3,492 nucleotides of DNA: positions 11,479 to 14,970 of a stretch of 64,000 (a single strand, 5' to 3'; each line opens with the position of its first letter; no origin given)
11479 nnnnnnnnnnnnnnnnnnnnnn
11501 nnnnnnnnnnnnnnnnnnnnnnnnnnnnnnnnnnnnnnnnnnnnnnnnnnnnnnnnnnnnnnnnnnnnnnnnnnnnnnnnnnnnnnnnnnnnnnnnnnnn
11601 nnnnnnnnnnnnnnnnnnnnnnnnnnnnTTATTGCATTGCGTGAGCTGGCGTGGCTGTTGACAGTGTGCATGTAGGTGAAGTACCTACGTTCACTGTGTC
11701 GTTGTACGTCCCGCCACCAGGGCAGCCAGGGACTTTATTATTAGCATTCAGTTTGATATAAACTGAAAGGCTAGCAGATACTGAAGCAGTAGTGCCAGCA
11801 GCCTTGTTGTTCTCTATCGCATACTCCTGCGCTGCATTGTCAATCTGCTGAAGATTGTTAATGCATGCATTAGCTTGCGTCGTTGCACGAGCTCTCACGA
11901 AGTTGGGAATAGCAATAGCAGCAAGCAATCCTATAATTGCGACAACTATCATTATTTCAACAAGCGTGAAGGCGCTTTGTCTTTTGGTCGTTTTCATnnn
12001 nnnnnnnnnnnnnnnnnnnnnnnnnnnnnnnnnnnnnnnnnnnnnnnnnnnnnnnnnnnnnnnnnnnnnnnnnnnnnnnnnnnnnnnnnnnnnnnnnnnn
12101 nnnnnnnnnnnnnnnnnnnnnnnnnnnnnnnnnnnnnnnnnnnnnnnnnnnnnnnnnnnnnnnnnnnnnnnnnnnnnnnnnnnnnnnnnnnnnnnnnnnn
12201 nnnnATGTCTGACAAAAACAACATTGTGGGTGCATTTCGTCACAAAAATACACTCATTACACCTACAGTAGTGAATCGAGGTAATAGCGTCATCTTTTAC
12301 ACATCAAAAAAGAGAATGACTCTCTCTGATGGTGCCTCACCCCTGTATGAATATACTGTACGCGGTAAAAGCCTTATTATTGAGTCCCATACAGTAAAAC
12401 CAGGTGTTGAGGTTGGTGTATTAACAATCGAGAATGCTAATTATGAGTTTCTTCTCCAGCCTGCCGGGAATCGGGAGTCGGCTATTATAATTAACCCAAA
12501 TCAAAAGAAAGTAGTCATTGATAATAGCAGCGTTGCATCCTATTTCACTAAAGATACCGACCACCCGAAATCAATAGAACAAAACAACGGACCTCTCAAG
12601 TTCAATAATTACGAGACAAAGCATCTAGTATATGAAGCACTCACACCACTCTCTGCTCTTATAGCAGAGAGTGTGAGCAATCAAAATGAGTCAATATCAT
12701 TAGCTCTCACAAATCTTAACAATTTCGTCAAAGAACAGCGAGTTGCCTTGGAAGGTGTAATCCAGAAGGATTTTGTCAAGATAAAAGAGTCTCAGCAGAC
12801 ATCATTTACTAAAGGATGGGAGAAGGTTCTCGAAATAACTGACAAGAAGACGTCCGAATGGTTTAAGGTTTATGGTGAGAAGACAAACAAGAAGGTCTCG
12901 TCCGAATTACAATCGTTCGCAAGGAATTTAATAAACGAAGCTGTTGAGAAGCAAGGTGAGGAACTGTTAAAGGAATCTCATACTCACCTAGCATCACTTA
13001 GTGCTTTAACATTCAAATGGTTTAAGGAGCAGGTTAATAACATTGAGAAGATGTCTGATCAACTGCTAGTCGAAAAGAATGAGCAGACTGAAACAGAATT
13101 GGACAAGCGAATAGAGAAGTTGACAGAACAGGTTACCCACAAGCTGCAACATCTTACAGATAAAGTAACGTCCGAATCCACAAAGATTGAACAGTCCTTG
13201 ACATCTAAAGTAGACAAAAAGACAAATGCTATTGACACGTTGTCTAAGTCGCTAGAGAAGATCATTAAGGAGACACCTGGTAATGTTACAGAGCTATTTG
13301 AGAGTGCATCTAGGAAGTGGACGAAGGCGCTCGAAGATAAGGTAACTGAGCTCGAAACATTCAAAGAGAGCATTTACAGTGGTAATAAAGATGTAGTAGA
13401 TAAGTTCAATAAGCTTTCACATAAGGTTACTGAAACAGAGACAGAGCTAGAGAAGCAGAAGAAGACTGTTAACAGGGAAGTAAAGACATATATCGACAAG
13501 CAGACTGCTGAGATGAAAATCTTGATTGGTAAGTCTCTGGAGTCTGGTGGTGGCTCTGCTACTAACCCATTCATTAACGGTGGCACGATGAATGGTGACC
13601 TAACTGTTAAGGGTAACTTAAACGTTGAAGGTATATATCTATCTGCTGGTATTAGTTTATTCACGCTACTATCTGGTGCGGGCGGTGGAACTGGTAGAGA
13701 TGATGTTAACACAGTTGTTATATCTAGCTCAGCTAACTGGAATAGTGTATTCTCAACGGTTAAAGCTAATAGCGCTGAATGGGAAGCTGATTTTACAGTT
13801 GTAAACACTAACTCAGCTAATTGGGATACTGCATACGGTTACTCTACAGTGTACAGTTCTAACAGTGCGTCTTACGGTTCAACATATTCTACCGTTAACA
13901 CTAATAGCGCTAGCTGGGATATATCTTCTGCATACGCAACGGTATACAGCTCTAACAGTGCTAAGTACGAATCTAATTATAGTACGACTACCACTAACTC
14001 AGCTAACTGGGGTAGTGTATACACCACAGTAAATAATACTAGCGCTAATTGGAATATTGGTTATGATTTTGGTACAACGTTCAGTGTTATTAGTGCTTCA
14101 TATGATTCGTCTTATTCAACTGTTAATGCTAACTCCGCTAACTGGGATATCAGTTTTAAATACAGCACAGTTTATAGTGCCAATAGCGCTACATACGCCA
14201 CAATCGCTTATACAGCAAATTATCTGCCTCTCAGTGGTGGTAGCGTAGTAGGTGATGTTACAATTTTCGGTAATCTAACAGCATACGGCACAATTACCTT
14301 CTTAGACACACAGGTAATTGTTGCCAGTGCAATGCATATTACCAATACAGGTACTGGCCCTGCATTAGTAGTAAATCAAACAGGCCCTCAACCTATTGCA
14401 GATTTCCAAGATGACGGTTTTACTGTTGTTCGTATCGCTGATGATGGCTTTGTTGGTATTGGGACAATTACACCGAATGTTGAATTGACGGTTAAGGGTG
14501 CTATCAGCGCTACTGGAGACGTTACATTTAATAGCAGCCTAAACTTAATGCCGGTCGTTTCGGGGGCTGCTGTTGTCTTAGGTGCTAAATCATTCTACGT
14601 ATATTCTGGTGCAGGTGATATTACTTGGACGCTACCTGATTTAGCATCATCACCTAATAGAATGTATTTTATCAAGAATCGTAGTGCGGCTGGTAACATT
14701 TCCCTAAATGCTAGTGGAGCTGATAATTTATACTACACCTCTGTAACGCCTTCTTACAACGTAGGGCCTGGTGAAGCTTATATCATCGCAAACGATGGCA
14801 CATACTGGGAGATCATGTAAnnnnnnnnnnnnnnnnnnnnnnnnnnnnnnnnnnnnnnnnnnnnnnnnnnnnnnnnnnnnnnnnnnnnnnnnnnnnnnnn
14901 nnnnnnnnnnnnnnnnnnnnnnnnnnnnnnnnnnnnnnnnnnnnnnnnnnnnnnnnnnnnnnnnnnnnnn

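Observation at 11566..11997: Type IV pilin-like moron with strong Shine-Dalgarno and GC-rich terminator in an otherwise SD-less, AT-rich genome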

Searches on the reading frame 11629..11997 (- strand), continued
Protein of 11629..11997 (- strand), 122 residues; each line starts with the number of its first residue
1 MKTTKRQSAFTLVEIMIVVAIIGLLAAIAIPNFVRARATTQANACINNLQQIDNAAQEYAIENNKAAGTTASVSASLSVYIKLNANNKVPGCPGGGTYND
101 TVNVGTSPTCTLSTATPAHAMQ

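Call 62: fold_search(model_id=the predicted structure, library=pdb)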
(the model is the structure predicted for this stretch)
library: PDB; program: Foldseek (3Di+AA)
matches with E <= 10: 4; with E <= 0.001: 0
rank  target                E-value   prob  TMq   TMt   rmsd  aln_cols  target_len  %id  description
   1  8vvn_A                5.1e+00  0.16  0.33  0.20   3.9        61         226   20  Cryo-EM structure of a type I ZorAB complex from Shewanella sp. strain ANA-3 (released 2025-02-05)
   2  6t8s_CCC              6.6e+00  0.13  0.36  0.33   3.5        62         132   18  Structure of the major Type IV pilin PilA1 from Clostridium difficile (released 2020-03-25)
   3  4tsm_B                7.0e+00  0.12  0.36  0.10   3.5        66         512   18  MBP-fusion protein of PilA1 from C. difficile R20291 residues 26-166 (released 2015-01-14)
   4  4tsm_A                8.0e+00  0.12  0.37  0.10   3.5        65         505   18  MBP-fusion protein of PilA1 from C. difficile R20291 residues 26-166 (released 2015-01-14)

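Call 91: search_protein_families(library=pfam, proteins=[L059:2706-4091:-, L018:2606-3955:+, L018:5968-7962:+, L018:987-2078:+, L009:837-2255:-, L009:3081-4151:+, L009:6988-8517:+, L024:3706-4824:+, L012:1516-2463:-, L012:6988-7845:+], max_evalue=0.00001)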
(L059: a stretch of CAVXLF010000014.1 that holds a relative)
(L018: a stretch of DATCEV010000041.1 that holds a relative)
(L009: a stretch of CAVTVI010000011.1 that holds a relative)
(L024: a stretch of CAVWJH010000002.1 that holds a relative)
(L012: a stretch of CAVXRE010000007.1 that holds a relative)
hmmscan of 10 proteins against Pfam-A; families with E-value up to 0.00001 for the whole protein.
L059:2706-4091:- (461 aa): 2 families
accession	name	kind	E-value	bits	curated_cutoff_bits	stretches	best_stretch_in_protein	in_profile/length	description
PF06968.18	BATS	-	1.6e-17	63.9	22.2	1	319-449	1-88/88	Biotin and Thiamin Synthesis associated domain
PF04055.27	Radical_SAM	-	2.9e-13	50.8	29.5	1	143-293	3-157/166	Radical SAM superfamily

L018:2606-3955:+ (449 aa): 3 families
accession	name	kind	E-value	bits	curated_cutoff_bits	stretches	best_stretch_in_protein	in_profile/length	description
PF01071.24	GARS_A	-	4.5e-73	245.7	27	1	112-304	1-194/194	Phosphoribosylglycinamide synthetase, ATP-grasp (A) domain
PF02844.21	GARS_N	-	2.2e-36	125.1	29.5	1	1-111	1-100/100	Phosphoribosylglycinamide synthetase, N domain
PF02843.22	GARS_C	-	2.8e-35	120.9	34.8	1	339-430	1-92/92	Phosphoribosylglycinamide synthetase, C domain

L018:5968-7962:+ (664 aa): 12 families
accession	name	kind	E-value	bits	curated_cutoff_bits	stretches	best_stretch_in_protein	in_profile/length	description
PF07719.23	TPR_2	-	5.3e-24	82.8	27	0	530-561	3-34/34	Tetratricopeptide repeat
PF00515.34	TPR_1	-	6e-24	83.3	27.8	1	426-458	1-33/34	Tetratricopeptide repeat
PF13432.12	TPR_16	-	2.2e-16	60.4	32.7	2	500-561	3-64/65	Tetratricopeptide repeat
PF13414.12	TPR_11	-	3.8e-16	58.9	26.8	1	438-473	6-41/42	TPR repeat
PF13181.12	TPR_8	-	6.3e-16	57.6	25.7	0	529-561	2-34/34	Tetratricopeptide repeat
PF13431.12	TPR_17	-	5.7e-13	48.5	24.4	0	421-446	8-33/34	Tetratricopeptide repeat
PF13424.12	TPR_12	-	9.3e-12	45.4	30.1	0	494-559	3-76/77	Tetratricopeptide repeat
PF13428.12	TPR_14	-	5.8e-10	39.3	23.5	0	530-570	3-43/44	Tetratricopeptide repeat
PF14559.12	TPR_19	-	7.6e-10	39.4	25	0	438-492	3-57/68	Tetratricopeptide repeat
PF13374.12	TPR_10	-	6.7e-07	29.6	27.5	0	464-489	6-31/42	Tetratricopeptide repeat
PF13176.12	TPR_7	-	8.8e-07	29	27.9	0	535-560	6-33/36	Tetratricopeptide repeat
PF12895.13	ANAPC3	-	2.4e-06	28.1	27.2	0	475-550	4-78/82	Anaphase-promoting complex, cyclosome, subunit 3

L018:987-2078:+ (363 aa): 2 families
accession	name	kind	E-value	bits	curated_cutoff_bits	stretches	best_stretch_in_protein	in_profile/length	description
PF00586.29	AIRS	-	2.1e-25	89.8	24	1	57-162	14-112/112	AIR synthase related protein, N-terminal domain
PF02769.27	AIRS_C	-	1.9e-23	83.8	23.1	1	176-360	2-152/156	AIR synthase related protein, C-terminal domain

L009:837-2255:- (472 aa): 3 families
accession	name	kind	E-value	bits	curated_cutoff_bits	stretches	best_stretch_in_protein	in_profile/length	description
PF01406.26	tRNA-synt_1e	-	4.1e-111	371.6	27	1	16-321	2-299/301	tRNA synthetases class I (C) catalytic domain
PF09334.17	tRNA-synt_1g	-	2.3e-08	33.6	20.1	0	257-307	310-359/391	tRNA synthetases class I (M)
PF23493.1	CysS_C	-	1.7e-06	28.4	23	1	422-465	3-46/51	Cysteinyl-tRNA ligase anticodon binding domain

L009:3081-4151:+ (356 aa): 3 families
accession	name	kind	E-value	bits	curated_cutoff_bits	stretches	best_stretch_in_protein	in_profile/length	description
PF02518.31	HATPase_c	-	3.7e-14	53.5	26.4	1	255-343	3-108/111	Histidine kinase-, DNA gyrase B-, and HSP90-like ATPase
PF07730.19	HisKA_3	-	1.2e-07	32.6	24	1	148-212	1-65/68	Histidine kinase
PF13581.12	HATPase_c_2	-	1.6e-07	31.8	27.4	1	250-320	24-110/127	Histidine kinase-like ATPase domain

L009:6988-8517:+ (509 aa): 7 families
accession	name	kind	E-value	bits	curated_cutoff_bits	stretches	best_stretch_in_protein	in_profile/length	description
PF09976.15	TPR_21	-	6.5e-15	55.8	25.5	1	297-421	3-130/193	Tetratricopeptide repeat-like domain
PF13432.12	TPR_16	-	6.2e-13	49.4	32.7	1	409-472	2-62/65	Tetratricopeptide repeat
PF13174.12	TPR_6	-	2.3e-11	44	26.3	0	369-399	2-32/33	Tetratricopeptide repeat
PF07719.23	TPR_2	-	1.6e-09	37.6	27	0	441-473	1-33/34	Tetratricopeptide repeat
PF13428.12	TPR_14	-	2.2e-09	37.5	23.5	0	442-474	2-34/44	Tetratricopeptide repeat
PF14559.12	TPR_19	-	5.8e-08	33.4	25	0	416-473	3-57/68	Tetratricopeptide repeat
PF00515.34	TPR_1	-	7.9e-06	25.9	27.8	0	441-469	1-29/34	Tetratricopeptide repeat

L024:3706-4824:+ (372 aa): 2 families
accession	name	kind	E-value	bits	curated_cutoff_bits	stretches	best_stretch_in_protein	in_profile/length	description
PF02518.31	HATPase_c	-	3.1e-15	57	26.4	1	271-360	4-110/111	Histidine kinase-, DNA gyrase B-, and HSP90-like ATPase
PF07730.19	HisKA_3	-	3.2e-09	37.6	24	1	163-229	1-67/68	Histidine kinase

L012:1516-2463:- (315 aa): 0 families

L012:6988-7845:+ (285 aa): 0 families

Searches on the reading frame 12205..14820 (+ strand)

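Call 22: search_protein_families(library=phrogs, proteins=[window:12205-14820:+], max_evalue=0.001)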
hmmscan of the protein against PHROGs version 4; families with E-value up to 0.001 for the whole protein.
window:12205-14820:+ (871 aa): 0 families

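Call 88: search_protein_families(library=pfam, proteins=[window:12205-14820:+], max_evalue=0.01)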
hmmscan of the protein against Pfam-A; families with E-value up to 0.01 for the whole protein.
window:12205-14820:+ (871 aa): 1 family
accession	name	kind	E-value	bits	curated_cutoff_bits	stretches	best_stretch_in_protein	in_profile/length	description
PF04513.17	Baculo_PEP_C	-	0.0047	17.4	38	0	288-368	50-130/140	Baculovirus polyhedron envelope protein, PEP, C terminus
